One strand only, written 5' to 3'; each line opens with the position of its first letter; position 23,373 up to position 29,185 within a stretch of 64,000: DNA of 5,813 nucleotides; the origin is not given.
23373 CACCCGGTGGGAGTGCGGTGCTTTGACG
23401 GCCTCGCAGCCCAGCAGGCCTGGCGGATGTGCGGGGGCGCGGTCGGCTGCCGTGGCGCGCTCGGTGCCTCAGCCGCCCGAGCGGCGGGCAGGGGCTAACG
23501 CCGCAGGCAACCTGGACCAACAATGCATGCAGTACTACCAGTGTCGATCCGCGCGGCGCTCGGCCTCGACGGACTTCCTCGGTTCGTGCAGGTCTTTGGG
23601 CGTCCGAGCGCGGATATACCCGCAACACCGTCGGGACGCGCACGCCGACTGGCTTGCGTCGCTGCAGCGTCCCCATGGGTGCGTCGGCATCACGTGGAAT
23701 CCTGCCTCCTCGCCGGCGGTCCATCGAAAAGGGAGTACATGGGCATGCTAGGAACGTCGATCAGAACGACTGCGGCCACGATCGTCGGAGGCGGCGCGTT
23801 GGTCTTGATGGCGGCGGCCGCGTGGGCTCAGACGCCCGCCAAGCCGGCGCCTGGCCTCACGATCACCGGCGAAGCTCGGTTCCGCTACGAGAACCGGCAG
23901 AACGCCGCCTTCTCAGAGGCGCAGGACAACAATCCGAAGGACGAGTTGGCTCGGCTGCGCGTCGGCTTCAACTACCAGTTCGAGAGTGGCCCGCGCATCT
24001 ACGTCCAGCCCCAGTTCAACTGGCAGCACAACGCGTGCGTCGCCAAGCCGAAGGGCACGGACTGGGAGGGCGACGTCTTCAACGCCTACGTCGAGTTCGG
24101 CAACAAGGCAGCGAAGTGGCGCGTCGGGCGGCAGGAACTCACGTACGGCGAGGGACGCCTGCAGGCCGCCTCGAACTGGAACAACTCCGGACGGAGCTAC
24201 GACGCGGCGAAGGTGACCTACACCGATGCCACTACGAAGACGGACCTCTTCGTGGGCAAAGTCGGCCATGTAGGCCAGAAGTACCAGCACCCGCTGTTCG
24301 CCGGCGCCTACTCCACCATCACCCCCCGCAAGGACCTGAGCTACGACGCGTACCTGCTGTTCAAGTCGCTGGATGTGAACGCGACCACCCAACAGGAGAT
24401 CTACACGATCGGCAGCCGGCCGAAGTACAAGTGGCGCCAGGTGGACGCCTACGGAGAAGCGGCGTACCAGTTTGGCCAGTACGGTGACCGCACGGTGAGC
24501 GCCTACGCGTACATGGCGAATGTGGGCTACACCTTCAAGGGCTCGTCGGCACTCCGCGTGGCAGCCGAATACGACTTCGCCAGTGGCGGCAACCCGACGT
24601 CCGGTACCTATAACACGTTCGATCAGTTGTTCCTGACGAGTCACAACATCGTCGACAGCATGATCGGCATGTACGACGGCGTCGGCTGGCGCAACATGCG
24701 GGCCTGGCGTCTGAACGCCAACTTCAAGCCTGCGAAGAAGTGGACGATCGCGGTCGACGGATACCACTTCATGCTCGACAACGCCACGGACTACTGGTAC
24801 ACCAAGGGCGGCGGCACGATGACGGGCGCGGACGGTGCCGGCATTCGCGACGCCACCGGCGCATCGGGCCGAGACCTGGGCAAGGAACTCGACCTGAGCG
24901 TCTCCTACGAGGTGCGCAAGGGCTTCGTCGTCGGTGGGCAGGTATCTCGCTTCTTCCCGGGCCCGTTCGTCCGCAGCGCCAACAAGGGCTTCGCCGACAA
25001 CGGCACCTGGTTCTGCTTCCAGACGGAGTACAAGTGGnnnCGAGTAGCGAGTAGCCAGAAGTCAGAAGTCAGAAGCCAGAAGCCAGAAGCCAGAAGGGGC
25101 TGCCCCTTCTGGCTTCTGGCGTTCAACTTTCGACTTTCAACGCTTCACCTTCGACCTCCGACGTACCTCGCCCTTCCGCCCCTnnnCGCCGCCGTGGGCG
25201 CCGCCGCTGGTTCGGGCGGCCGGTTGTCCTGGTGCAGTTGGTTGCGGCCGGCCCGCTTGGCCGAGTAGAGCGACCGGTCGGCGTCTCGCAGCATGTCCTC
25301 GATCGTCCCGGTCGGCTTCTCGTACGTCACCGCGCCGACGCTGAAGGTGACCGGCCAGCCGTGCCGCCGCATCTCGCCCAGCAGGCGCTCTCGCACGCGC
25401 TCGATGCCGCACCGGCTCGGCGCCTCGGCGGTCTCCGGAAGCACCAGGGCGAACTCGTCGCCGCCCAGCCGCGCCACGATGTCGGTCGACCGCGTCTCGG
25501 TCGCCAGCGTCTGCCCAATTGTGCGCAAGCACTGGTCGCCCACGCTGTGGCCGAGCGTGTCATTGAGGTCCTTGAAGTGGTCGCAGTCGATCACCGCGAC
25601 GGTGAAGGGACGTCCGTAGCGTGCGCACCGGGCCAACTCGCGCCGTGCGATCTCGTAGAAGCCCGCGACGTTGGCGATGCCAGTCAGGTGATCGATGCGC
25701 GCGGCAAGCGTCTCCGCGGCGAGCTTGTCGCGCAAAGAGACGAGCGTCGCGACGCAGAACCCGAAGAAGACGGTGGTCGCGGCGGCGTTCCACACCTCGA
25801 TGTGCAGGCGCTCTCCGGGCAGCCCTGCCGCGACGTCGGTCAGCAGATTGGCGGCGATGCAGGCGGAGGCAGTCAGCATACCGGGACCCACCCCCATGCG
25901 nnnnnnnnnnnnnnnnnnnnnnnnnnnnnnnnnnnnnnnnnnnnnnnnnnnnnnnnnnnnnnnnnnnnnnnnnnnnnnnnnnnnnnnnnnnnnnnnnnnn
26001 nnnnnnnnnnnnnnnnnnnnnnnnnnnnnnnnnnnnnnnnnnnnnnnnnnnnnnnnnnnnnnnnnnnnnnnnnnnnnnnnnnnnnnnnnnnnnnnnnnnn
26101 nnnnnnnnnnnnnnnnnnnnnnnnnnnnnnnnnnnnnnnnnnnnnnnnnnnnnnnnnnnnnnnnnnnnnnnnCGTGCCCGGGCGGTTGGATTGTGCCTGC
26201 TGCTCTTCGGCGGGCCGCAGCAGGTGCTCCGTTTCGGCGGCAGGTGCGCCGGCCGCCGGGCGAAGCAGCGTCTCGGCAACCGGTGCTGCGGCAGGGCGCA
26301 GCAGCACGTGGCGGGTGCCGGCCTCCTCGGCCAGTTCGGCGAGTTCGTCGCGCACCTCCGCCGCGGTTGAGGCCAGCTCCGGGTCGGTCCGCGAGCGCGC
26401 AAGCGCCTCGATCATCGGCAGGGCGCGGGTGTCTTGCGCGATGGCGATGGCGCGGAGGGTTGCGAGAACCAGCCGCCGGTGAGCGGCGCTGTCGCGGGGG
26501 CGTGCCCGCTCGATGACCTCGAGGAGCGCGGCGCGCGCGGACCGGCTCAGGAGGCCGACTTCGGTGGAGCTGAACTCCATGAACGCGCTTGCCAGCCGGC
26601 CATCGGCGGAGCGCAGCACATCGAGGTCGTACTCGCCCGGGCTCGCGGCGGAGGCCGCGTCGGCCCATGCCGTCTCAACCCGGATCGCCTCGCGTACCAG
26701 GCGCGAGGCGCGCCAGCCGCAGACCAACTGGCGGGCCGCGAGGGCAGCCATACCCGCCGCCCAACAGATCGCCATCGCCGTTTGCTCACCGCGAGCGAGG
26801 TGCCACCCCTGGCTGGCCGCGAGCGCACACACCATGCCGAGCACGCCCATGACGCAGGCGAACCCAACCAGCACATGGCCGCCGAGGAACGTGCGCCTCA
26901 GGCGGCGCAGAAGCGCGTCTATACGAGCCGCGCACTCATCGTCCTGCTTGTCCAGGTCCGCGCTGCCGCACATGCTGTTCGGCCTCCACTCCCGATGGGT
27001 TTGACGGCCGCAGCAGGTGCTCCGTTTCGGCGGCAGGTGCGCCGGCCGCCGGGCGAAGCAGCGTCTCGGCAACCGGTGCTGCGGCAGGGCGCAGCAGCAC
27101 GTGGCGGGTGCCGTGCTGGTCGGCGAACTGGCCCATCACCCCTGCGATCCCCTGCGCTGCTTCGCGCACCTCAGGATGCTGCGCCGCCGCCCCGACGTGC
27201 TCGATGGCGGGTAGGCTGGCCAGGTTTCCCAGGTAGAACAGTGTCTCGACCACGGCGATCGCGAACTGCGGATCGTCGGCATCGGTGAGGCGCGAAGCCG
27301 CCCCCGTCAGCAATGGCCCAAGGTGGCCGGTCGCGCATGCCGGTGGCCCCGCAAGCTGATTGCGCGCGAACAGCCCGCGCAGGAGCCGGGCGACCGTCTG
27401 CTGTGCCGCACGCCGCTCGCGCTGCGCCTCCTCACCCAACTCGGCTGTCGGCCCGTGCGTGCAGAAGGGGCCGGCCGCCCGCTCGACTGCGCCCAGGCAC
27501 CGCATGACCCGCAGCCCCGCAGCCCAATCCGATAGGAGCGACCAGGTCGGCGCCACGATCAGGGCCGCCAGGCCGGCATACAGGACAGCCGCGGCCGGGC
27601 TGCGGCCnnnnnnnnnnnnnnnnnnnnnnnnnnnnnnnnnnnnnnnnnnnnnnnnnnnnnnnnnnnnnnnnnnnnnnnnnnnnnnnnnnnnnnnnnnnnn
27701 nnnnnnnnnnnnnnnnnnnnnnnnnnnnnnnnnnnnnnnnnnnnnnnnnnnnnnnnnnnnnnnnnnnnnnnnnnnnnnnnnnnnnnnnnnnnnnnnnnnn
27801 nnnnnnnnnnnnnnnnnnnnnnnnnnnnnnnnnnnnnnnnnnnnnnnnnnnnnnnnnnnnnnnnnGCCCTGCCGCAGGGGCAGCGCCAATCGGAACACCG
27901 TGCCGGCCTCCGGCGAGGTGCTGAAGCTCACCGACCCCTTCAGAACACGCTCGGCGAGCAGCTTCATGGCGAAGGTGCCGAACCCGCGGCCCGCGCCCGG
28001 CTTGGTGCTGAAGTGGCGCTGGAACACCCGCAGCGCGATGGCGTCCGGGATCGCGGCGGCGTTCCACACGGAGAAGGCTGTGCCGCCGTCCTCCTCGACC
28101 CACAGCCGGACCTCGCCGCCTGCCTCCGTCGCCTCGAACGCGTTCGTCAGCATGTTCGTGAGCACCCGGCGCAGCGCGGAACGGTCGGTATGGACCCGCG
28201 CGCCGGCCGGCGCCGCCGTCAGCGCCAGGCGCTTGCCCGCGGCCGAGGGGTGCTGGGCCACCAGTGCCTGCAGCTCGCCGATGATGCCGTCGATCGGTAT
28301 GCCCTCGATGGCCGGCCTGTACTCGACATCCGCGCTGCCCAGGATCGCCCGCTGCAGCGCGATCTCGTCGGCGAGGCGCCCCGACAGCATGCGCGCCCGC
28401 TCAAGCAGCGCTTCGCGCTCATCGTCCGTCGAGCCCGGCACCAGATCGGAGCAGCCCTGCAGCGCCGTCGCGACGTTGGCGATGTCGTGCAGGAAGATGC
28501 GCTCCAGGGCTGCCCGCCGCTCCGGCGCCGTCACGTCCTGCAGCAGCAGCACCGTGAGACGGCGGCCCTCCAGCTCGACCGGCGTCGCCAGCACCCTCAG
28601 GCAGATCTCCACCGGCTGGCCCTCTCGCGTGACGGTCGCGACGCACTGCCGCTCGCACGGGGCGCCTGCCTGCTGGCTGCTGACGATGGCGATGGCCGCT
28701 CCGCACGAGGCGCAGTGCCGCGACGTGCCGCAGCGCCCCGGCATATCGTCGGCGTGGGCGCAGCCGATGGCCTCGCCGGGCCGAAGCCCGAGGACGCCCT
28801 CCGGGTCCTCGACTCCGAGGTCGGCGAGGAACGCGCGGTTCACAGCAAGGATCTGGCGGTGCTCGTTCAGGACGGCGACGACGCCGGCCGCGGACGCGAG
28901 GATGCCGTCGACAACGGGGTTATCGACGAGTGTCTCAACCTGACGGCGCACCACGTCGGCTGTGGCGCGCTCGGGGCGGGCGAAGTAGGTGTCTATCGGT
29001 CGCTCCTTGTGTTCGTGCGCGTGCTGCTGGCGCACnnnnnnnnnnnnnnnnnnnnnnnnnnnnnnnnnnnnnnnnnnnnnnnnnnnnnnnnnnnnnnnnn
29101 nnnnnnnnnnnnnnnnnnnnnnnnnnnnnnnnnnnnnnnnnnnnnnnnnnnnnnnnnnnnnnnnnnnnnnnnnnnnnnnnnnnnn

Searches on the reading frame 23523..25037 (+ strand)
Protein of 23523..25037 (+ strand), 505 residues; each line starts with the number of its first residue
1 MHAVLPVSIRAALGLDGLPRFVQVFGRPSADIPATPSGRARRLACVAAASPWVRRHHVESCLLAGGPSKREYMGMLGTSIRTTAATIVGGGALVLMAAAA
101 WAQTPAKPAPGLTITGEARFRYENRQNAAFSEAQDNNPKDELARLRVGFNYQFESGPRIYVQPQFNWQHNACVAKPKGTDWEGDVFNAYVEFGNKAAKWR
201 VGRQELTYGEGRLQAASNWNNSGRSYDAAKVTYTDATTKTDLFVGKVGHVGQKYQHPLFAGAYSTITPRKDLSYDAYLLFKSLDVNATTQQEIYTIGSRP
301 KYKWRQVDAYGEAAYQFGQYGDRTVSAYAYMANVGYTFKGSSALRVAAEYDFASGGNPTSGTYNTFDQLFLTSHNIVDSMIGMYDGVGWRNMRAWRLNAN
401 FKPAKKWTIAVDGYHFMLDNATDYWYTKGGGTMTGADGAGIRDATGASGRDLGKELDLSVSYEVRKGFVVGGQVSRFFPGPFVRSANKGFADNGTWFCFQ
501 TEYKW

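Call 28: search_protein_families(library=pfam, max_evalue=0.001, proteins=[window:23523-25037:+])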
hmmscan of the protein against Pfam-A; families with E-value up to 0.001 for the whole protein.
window:23523-25037:+ (505 aa): 1 family
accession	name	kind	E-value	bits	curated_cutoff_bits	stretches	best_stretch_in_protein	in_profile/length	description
PF13372.12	Alginate_exp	-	5.5e-43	147.7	25.2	1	112-488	3-386/395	Alginate export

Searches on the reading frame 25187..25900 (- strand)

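Call 28: search_protein_families(library=pfam, max_evalue=0.001, proteins=[window:25187-25900:-])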
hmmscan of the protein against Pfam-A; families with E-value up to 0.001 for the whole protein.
window:25187-25900:- (238 aa): 2 families
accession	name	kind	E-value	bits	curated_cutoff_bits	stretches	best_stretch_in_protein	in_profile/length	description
PF00990.26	GGDEF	-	1.3e-40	139.2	23.8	1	68-221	2-161/161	Diguanylate cyclase, GGDEF domain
PF17853.6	GGDEF_2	-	0.00014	22.5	24.5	1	97-190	21-95/116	GGDEF-like domain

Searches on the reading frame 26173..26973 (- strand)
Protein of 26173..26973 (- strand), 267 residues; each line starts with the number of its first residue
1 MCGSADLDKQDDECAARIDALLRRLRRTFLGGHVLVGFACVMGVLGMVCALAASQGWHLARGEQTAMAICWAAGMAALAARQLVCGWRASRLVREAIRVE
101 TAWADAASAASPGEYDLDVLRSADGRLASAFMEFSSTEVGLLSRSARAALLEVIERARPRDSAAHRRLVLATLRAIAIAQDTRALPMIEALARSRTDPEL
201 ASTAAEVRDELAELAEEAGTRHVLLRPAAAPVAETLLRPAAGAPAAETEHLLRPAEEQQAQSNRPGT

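Call 7: search_protein_families(library=pfam, max_evalue=1, proteins=[window:26173-26973:-])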
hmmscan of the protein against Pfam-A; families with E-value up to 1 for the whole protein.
seq(267 aa): 1 family
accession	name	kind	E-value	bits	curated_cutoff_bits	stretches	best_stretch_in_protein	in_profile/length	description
PF19872.4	DUF6345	-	0.36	10.7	26.9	0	26-123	126-186/221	Family of unknown function (DUF6345)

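Call 8: search_protein_families(library=ncbifam, max_evalue=1, proteins=[window:26173-26973:-])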
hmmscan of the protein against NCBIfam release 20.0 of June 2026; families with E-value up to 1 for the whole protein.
seq(267 aa): 1 family
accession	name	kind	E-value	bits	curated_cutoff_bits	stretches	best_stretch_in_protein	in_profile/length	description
TIGR03678.1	het_cyc_patell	subfamily_domain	0.25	11.7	39.6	0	202-218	17-33/34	microcyclamide/patellamide family RiPP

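Call 50: search_protein_families(library=padloc, max_evalue=0.01, proteins=[window:26173-26973:-])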
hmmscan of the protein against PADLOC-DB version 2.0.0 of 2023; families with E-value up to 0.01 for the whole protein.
window:26173-26973:- (267 aa): 0 families

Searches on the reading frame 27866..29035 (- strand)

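Call 28: search_protein_families(library=pfam, max_evalue=0.001, proteins=[window:27866-29035:-])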
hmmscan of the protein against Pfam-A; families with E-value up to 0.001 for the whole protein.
window:27866-29035:- (390 aa): 2 families
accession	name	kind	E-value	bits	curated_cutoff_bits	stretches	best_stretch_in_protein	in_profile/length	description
PF02518.31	HATPase_c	-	2e-14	54.4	26.4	1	284-388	2-110/111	Histidine kinase-, DNA gyrase B-, and HSP90-like ATPase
PF13426.13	PAS_9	-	0.00041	21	27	0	54-170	5-103/103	PAS domain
